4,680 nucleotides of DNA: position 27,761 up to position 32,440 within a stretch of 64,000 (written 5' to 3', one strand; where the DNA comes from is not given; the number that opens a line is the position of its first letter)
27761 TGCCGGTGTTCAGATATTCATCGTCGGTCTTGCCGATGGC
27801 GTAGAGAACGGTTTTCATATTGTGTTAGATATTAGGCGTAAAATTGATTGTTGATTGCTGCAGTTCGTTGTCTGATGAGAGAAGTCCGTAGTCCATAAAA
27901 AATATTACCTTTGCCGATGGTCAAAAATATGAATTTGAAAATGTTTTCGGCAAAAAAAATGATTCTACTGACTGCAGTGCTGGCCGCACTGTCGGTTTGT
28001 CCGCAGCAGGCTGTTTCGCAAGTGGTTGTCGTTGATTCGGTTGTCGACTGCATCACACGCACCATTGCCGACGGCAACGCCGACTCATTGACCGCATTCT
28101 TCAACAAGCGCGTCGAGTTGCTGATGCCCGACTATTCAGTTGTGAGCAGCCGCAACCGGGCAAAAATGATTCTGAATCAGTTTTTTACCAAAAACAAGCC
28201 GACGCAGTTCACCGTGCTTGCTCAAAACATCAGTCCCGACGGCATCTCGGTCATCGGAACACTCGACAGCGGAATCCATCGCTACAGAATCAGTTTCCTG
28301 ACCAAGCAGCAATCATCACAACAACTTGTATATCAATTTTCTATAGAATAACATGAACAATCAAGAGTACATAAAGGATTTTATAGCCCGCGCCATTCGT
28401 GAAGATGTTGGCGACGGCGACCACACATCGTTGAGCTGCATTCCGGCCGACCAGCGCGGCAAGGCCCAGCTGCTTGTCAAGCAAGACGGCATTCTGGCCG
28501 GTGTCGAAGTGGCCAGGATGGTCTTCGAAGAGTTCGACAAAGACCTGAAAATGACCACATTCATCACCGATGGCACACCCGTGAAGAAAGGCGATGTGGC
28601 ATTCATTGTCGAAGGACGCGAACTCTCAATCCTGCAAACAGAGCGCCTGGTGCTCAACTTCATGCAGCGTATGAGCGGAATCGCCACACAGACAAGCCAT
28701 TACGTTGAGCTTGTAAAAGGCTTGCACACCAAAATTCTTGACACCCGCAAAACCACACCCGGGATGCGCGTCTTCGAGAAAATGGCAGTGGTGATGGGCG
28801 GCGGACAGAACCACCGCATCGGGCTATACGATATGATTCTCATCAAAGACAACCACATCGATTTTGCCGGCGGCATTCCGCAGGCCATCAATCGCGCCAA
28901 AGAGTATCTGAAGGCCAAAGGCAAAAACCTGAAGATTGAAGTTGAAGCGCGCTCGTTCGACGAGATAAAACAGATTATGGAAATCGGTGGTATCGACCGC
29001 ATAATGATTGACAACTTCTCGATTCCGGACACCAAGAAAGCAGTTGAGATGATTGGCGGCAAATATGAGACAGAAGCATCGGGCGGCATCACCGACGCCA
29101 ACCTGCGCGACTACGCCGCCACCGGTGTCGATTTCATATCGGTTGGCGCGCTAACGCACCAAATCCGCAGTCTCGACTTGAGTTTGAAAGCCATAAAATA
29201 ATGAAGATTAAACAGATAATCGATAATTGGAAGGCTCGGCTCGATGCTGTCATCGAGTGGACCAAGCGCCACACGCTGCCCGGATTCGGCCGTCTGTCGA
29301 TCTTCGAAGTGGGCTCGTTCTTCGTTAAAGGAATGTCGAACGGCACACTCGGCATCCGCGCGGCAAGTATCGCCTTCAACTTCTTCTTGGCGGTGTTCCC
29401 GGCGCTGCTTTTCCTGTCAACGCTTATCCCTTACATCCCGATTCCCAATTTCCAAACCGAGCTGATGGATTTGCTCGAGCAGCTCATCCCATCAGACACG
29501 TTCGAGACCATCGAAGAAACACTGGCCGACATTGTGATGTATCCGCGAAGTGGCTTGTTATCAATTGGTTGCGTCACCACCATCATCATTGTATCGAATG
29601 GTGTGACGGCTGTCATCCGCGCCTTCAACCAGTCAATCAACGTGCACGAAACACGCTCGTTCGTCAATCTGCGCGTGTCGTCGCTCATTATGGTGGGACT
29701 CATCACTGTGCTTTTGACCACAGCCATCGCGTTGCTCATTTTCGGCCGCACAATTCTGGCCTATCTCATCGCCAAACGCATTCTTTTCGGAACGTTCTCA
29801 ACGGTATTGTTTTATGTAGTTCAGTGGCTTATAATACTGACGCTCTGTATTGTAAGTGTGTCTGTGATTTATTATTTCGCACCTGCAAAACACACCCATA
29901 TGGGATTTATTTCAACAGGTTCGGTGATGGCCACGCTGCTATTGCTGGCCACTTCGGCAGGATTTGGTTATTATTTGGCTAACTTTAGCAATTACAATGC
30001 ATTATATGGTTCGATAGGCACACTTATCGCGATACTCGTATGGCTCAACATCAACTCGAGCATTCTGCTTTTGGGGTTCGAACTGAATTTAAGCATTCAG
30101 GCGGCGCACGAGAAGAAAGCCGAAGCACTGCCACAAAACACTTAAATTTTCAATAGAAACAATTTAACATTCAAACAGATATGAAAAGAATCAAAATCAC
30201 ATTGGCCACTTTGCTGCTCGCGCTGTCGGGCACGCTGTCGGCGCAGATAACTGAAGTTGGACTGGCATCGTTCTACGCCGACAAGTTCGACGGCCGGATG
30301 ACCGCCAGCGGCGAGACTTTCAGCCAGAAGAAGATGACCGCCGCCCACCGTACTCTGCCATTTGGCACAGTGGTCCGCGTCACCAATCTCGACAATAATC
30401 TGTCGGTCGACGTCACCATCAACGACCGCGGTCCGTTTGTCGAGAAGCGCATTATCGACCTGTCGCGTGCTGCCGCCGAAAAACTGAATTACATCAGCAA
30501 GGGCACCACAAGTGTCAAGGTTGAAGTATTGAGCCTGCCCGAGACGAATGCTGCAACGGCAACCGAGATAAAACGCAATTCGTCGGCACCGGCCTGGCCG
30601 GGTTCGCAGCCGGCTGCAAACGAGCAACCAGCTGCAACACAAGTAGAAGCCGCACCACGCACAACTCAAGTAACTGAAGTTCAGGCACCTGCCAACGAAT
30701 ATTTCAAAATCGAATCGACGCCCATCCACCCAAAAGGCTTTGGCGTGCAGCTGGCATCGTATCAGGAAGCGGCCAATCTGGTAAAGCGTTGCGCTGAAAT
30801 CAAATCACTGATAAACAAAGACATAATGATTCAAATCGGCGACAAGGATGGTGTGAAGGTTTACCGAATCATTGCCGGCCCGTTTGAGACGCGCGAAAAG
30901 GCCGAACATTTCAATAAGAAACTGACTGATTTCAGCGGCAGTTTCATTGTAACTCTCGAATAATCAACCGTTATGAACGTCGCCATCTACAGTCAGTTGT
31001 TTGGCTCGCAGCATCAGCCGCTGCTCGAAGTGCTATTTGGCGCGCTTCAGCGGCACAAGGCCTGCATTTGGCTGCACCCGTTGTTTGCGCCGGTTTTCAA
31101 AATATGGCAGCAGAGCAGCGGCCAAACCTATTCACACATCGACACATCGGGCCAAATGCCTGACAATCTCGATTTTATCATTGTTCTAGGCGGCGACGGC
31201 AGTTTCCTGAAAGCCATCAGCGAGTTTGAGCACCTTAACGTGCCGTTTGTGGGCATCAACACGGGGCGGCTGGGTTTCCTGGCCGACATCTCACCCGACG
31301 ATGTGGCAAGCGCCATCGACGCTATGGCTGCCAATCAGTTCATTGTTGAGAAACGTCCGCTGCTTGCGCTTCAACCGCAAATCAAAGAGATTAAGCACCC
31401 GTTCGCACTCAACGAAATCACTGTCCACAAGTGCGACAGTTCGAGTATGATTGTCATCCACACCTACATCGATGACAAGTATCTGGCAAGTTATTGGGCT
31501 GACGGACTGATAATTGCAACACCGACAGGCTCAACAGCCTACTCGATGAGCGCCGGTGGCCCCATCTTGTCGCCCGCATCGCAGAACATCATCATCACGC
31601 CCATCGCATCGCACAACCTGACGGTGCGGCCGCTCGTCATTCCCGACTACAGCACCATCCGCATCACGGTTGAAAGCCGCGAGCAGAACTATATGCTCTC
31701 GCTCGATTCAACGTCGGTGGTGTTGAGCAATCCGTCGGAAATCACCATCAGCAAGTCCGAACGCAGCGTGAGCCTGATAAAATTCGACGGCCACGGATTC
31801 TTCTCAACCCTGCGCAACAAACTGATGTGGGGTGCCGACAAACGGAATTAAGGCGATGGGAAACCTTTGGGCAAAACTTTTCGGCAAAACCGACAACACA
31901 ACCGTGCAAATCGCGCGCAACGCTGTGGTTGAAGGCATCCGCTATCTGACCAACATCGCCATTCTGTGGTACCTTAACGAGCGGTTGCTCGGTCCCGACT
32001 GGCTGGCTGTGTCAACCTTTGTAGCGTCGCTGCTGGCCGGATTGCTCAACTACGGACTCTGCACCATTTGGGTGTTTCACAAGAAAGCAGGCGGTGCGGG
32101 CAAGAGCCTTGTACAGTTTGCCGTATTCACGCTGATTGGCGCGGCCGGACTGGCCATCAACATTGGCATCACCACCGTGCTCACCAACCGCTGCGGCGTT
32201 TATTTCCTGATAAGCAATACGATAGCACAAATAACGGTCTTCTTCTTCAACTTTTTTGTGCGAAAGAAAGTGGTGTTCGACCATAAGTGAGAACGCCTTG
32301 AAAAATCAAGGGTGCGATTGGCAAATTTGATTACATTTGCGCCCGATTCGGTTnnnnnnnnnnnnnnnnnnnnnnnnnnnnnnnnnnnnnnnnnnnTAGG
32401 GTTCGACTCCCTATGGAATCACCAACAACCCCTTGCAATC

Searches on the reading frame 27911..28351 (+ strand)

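Call 12: search_protein_families(library=pfam, proteins=[window:27911-28351:+], max_evalue=0.001)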
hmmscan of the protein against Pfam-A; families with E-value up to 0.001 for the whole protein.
window:27911-28351:+ (146 aa): 1 family
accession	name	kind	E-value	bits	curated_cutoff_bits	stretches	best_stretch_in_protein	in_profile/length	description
PF16022.11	DUF4783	-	5.9e-19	68.5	24.1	1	47-146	3-102/102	Domain of unknown function (DUF4783)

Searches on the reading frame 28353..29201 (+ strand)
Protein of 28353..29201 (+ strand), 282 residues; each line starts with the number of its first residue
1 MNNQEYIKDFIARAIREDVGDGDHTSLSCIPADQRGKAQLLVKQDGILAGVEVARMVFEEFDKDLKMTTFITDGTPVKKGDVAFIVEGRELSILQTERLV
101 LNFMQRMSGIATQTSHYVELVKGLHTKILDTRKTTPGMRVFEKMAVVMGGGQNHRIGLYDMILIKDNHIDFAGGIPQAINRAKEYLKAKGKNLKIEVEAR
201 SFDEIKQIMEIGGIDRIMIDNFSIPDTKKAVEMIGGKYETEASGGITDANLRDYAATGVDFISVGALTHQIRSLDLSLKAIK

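Call 12: search_protein_families(library=pfam, proteins=[window:28353-29201:+], max_evalue=0.001)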
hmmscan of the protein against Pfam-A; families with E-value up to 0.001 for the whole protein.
window:28353-29201:+ (282 aa): 2 families
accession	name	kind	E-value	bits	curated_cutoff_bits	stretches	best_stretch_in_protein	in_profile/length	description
PF01729.25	QRPTase_C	-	2.7e-57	193.6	23.1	1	110-279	1-169/169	Quinolinate phosphoribosyl transferase, C-terminal domain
PF02749.22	QRPTase_N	-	7.3e-20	71.4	27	1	23-108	1-82/82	Quinolinate phosphoribosyl transferase, N-terminal domain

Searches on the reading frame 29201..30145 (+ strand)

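Call 12: search_protein_families(library=pfam, proteins=[window:29201-30145:+], max_evalue=0.001)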
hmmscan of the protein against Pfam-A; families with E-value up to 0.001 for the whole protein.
window:29201-30145:+ (314 aa): 1 family
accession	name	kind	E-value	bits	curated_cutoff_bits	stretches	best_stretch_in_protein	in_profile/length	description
PF03631.20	Virul_fac_BrkB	-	5.6e-56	190.5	33.7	1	53-301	8-257/259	Virulence factor BrkB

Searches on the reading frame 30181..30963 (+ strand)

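Call 12: search_protein_families(library=pfam, proteins=[window:30181-30963:+], max_evalue=0.001)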
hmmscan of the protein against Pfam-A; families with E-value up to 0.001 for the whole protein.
window:30181-30963:+ (260 aa): 2 families
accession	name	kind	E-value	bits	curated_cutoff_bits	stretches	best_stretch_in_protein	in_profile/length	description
PF03330.24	DPBB_1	-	7.4e-26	90.7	28.8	1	25-113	2-82/83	Lytic transglycolase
PF05036.18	SPOR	-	3.8e-09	37.2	21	1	184-257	2-75/76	SPOR domain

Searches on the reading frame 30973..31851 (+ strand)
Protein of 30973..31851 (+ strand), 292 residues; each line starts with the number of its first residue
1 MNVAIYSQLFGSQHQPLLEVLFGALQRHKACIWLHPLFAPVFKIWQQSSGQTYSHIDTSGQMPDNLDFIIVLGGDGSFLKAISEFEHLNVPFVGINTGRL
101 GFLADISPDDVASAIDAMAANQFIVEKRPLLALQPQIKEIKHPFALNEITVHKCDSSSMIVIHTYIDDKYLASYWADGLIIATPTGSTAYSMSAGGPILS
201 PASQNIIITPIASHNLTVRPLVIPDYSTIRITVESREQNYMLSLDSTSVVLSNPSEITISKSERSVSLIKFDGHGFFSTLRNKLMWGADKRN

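Call 12: search_protein_families(library=pfam, proteins=[window:30973-31851:+], max_evalue=0.001)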
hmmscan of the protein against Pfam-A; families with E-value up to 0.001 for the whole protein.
window:30973-31851:+ (292 aa): 2 families
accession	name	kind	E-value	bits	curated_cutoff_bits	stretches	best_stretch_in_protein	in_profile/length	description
PF20143.4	NAD_kinase_C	-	6.7e-33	113.5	23.7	1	146-270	1-125/126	ATP-NAD kinase C-terminal domain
PF01513.26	NAD_kinase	-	6.7e-15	56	25.5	1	53-120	60-127/130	ATP-NAD kinase N-terminal domain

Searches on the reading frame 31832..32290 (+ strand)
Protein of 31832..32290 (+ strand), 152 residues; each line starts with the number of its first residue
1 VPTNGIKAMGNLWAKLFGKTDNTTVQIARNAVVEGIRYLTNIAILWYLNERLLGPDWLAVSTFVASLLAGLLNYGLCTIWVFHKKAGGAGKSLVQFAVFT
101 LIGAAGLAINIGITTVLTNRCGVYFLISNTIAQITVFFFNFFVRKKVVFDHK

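Call 12: search_protein_families(library=pfam, proteins=[window:31832-32290:+], max_evalue=0.001)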
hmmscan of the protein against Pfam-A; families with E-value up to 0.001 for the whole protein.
window:31832-32290:+ (152 aa): 1 family
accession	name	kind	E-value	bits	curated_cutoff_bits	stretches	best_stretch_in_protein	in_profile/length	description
PF04138.20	GtrA_DPMS_TM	-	9.1e-14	52.1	26.1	1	36-149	8-117/117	GtrA/DPMS, transmembrane domain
